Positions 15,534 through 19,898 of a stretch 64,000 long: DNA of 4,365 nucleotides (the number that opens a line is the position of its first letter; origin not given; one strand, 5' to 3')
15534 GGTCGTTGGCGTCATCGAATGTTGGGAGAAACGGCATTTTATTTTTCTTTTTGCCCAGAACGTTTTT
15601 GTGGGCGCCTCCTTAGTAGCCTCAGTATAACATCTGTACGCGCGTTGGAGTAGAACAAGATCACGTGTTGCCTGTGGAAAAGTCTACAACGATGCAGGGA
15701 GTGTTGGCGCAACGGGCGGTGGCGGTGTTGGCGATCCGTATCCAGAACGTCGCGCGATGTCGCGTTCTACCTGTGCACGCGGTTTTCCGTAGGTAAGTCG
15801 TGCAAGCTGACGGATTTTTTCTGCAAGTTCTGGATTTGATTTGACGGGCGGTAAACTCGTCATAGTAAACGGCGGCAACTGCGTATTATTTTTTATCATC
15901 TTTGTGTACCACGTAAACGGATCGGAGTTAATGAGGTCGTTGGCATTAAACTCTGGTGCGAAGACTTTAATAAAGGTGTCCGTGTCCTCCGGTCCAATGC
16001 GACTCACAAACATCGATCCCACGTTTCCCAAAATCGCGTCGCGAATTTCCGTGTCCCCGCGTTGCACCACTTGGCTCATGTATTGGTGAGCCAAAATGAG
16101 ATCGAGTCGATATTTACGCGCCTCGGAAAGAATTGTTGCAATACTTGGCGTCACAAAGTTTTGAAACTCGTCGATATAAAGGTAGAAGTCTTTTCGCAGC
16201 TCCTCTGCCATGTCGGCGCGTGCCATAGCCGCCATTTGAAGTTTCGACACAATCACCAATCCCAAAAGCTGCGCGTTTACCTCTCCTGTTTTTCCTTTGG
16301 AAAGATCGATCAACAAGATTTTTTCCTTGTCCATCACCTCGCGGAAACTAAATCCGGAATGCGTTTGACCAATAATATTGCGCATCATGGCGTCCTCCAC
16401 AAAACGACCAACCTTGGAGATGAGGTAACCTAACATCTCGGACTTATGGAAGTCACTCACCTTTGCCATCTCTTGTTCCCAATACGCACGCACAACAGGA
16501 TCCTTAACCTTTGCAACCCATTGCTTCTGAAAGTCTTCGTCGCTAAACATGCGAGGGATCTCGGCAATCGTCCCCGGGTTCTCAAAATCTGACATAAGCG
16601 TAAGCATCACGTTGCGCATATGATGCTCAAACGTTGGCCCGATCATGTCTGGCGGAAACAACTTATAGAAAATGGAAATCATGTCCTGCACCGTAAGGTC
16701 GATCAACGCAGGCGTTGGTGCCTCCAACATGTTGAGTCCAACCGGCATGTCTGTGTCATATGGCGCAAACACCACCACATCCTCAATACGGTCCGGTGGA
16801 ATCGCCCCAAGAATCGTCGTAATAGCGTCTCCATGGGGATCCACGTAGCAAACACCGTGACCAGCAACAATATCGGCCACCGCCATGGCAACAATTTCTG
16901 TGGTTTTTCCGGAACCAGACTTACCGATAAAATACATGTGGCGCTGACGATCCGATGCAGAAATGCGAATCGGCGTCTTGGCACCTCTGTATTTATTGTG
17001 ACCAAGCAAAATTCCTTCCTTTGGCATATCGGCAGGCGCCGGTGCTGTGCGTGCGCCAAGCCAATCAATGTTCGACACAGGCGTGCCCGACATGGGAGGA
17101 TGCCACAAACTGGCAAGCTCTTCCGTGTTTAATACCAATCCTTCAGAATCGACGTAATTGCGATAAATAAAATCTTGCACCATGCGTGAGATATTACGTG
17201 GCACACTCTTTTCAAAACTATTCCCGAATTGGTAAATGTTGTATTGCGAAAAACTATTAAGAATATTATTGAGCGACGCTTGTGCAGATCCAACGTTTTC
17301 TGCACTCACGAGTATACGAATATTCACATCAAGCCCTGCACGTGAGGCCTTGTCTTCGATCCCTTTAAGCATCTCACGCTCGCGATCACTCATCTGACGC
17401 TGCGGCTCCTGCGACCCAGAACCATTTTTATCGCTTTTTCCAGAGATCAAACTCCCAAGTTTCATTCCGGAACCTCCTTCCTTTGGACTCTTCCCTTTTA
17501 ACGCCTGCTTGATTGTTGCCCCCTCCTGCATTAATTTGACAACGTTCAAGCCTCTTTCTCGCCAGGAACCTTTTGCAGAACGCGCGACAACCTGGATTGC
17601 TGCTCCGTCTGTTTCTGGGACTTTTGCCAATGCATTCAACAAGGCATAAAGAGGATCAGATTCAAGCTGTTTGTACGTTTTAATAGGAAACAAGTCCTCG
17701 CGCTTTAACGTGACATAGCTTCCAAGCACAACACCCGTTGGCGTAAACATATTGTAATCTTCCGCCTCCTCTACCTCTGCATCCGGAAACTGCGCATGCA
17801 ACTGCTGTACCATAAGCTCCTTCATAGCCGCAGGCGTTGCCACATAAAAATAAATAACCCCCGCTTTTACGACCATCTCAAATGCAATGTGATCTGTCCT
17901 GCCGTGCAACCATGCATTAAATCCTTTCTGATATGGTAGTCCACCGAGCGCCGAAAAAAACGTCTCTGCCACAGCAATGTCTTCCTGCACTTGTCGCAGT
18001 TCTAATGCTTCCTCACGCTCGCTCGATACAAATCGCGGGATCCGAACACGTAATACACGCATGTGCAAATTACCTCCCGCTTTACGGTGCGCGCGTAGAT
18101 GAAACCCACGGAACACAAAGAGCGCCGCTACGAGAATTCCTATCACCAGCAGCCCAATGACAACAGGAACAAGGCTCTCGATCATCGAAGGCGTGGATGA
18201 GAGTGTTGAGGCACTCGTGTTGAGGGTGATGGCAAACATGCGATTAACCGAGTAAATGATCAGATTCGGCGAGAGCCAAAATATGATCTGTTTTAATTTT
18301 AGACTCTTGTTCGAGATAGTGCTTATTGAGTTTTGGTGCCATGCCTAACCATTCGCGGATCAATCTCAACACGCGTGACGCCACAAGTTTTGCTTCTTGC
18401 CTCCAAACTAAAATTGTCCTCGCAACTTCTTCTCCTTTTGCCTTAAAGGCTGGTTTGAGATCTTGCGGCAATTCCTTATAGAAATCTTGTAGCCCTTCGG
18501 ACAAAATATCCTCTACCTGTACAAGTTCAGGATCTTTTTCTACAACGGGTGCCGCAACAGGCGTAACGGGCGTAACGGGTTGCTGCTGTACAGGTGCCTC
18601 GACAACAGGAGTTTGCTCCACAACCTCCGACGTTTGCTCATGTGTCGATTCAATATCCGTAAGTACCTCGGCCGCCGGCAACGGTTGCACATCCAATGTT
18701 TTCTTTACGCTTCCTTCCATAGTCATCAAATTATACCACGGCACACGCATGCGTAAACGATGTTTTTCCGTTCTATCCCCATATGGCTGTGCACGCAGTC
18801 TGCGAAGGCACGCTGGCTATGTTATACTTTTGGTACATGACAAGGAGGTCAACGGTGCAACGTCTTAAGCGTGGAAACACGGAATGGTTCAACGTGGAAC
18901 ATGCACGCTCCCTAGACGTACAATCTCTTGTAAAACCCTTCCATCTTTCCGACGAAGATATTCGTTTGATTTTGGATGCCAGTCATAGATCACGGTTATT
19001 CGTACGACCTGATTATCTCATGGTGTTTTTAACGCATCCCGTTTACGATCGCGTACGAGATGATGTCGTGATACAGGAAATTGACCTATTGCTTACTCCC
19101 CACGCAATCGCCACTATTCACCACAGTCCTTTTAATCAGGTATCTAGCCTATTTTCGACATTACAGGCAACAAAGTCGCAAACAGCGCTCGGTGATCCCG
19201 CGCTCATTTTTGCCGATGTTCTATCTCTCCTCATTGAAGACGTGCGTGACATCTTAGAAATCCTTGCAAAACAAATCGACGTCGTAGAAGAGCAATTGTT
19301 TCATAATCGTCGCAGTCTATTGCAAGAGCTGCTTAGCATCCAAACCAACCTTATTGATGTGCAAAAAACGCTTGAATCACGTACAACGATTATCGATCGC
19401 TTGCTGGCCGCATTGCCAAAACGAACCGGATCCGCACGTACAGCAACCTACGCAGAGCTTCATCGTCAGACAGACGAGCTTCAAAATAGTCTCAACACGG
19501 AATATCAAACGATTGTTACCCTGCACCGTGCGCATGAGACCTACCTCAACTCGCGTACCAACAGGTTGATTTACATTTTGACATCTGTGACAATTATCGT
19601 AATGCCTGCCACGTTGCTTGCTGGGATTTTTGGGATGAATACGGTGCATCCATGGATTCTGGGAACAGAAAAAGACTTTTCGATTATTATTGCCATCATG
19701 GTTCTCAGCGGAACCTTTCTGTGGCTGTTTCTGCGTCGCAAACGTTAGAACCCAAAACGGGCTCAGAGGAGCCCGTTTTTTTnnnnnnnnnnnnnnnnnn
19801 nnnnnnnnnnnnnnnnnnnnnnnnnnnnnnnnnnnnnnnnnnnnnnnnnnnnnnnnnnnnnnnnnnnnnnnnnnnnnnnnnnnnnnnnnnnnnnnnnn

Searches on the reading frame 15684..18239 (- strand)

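Call 10: search_protein_families(library=pfam, proteins=[window:15684-18239:-], max_evalue=0.01)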
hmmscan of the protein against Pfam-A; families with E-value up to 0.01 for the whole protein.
window:15684-18239:- (851 aa): 3 families
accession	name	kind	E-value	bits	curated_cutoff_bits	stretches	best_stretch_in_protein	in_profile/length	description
PF10412.15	TrwB_AAD_bind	-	2e-08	34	20.5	1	426-754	9-316/387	Type IV secretion-system coupling protein DNA-binding domain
PF02534.20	T4SS-DNA_transf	-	2e-06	27.4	20.1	1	432-748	44-368/468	Type IV secretory system Conjugative DNA transfer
PF12696.13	TraG-D_C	-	8.5e-06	26.2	22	1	685-749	2-67/126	TraM recognition site of TraD and TraG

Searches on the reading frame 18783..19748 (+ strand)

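Call 10: search_protein_families(library=pfam, proteins=[window:18783-19748:+], max_evalue=0.01)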
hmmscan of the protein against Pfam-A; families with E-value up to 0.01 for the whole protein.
window:18783-19748:+ (321 aa): 2 families
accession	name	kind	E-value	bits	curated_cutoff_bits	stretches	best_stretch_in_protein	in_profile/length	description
PF01544.23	CorA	-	3.4e-42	145.2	27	1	34-319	5-292/292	CorA-like Mg2+ transporter protein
PF20990.2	DUF2207_C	-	0.0043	17.2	33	1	202-316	76-185/247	Predicted membrane protein (DUF2207) C-terminal domain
